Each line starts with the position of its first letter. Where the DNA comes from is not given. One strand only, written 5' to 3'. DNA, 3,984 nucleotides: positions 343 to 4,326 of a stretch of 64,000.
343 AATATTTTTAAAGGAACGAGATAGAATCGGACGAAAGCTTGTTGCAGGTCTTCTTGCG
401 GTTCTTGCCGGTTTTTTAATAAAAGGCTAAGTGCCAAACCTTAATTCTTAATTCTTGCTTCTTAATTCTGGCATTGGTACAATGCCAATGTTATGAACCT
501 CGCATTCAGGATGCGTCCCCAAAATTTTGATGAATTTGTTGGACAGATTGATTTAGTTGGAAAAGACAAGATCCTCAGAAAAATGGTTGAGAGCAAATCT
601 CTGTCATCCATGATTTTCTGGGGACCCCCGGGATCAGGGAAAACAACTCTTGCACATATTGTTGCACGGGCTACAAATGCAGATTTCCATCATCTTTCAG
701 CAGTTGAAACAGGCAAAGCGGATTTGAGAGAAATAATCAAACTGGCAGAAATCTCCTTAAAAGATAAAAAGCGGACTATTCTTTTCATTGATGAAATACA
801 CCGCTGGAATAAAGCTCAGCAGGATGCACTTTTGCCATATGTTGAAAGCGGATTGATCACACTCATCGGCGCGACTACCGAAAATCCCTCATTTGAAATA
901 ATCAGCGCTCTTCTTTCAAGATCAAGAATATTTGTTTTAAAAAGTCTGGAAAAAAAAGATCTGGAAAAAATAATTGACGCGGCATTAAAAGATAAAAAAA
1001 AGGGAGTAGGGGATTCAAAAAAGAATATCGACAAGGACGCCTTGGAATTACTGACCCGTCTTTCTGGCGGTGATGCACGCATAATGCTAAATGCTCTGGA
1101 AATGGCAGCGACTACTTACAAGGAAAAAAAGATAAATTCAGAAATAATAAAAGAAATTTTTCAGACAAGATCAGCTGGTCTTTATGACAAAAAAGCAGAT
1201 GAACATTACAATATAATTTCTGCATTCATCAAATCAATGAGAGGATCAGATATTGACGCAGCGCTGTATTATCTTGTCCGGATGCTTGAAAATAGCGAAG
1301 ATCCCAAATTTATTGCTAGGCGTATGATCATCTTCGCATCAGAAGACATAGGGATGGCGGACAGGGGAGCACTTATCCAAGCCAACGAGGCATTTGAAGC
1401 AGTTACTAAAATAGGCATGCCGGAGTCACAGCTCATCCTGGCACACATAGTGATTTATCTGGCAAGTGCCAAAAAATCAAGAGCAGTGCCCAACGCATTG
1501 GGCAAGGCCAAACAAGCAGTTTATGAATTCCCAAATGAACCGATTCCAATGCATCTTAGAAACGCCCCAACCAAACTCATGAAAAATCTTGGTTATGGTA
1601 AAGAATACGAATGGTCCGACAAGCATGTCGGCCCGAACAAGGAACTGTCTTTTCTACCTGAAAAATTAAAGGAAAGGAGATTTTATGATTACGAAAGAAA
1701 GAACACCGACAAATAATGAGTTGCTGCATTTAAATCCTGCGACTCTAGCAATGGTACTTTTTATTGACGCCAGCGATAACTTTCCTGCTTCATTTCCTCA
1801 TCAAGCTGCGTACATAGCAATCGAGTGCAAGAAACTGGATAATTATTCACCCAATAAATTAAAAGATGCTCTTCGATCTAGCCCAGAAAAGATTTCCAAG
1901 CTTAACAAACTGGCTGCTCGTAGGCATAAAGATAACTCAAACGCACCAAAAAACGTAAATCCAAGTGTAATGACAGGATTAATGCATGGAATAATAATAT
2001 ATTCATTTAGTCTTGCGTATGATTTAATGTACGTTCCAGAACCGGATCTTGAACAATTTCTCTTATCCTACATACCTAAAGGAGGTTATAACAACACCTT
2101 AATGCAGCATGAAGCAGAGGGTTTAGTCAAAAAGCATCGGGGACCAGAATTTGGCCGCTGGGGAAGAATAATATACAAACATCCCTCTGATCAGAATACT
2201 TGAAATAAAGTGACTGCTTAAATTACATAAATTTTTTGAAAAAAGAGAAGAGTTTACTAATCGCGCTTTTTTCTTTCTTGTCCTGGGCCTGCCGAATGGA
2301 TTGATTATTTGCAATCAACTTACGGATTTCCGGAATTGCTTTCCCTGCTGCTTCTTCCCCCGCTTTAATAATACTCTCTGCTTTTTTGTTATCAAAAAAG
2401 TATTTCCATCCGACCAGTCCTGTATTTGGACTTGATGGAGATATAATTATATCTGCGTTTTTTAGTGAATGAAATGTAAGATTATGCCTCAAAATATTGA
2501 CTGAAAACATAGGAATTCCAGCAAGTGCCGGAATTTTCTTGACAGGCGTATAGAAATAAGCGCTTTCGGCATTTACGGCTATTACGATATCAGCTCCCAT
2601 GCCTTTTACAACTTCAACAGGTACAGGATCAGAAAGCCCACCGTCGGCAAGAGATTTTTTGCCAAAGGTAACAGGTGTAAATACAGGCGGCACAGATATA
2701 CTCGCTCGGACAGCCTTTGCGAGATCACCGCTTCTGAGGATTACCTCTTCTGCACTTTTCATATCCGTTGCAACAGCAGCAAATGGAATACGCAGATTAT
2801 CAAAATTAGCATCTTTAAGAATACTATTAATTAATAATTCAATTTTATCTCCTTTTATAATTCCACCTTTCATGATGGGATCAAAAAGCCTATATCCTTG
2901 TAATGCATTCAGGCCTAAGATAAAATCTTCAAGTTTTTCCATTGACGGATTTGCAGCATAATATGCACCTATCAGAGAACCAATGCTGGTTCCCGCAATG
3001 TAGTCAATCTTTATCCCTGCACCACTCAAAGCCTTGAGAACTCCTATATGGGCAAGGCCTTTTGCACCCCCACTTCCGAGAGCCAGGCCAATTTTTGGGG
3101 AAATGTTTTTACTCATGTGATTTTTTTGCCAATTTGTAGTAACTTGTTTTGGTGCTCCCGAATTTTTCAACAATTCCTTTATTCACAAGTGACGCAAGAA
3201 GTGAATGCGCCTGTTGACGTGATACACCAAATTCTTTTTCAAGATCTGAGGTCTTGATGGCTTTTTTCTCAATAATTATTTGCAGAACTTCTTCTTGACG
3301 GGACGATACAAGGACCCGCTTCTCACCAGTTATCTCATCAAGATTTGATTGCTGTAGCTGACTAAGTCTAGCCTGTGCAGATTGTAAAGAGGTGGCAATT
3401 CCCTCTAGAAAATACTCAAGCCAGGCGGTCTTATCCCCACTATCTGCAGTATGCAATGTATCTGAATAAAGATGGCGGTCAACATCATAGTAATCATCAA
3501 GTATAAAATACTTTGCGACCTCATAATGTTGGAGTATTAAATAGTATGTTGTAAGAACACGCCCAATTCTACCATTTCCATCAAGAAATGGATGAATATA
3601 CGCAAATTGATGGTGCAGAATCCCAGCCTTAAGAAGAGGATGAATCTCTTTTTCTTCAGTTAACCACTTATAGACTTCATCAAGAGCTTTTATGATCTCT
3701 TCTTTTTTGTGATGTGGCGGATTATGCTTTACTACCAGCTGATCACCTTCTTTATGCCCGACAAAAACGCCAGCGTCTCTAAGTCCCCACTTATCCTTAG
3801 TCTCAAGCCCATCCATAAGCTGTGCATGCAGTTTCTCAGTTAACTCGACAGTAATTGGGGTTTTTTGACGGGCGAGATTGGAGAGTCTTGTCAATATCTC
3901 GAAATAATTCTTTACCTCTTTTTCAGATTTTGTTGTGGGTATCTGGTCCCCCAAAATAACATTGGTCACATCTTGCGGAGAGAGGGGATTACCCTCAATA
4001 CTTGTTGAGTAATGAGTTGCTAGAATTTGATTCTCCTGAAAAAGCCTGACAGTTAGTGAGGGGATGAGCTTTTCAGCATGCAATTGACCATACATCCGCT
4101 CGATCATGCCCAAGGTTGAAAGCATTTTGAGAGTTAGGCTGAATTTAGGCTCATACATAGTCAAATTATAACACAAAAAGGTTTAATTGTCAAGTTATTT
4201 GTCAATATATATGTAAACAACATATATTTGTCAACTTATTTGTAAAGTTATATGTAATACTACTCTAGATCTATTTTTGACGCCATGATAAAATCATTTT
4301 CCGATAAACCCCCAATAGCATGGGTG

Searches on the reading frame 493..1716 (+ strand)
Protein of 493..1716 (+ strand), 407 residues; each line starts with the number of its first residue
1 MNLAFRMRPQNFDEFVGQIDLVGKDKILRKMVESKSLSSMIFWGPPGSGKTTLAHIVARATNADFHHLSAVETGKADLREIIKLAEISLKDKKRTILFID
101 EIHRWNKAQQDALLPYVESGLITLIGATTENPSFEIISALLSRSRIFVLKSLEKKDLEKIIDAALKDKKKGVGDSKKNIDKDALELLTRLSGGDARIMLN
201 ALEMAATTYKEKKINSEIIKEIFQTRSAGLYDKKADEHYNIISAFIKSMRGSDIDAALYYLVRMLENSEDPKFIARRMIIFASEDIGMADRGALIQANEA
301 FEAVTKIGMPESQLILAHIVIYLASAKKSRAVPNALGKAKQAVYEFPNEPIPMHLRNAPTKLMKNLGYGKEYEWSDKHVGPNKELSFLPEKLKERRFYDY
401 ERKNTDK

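Call 64: search_protein_families(library=pfam, proteins=[window:493-1716:+], max_evalue=0.000001)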
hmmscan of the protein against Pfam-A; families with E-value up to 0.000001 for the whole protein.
window:493-1716:+ (407 aa): 5 families
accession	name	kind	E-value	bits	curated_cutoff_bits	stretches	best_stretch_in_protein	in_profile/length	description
PF12002.13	MgsA_C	-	3.1e-55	187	27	1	251-405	1-155/167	MgsA AAA+ ATPase C terminal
PF16193.11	AAA_assoc_2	-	3.4e-25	88.5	34.3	1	176-250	4-81/81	AAA C-terminal domain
PF00004.35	AAA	-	2.1e-17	64.2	21.2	1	40-146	1-125/131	ATPase family associated with various cellular activities (AAA)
PF05496.18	RuvB_N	-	5.9e-17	62.3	27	1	7-125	1-116/159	Holliday junction DNA helicase RuvB P-loop domain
PF07728.20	AAA_5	-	3.1e-07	30.9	22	1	40-129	2-102/139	AAA domain (dynein-related subfamily)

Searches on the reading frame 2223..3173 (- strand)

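Call 64: search_protein_families(library=pfam, proteins=[window:2223-3173:-], max_evalue=0.000001)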
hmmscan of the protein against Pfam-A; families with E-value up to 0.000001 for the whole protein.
window:2223-3173:- (316 aa): 1 family
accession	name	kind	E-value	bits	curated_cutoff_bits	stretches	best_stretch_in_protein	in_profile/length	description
PF01734.28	Patatin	-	6.9e-36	124.7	27.7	1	30-188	1-189/191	Patatin-like phospholipase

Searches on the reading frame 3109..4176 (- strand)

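Call 64: search_protein_families(library=pfam, proteins=[window:3109-4176:-], max_evalue=0.000001)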
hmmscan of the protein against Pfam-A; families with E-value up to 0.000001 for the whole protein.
window:3109-4176:- (355 aa): 1 family
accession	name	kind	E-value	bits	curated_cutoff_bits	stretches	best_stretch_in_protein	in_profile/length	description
PF02661.23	Fic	-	1.2e-18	68.2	24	1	108-213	2-93/93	Fic/DOC family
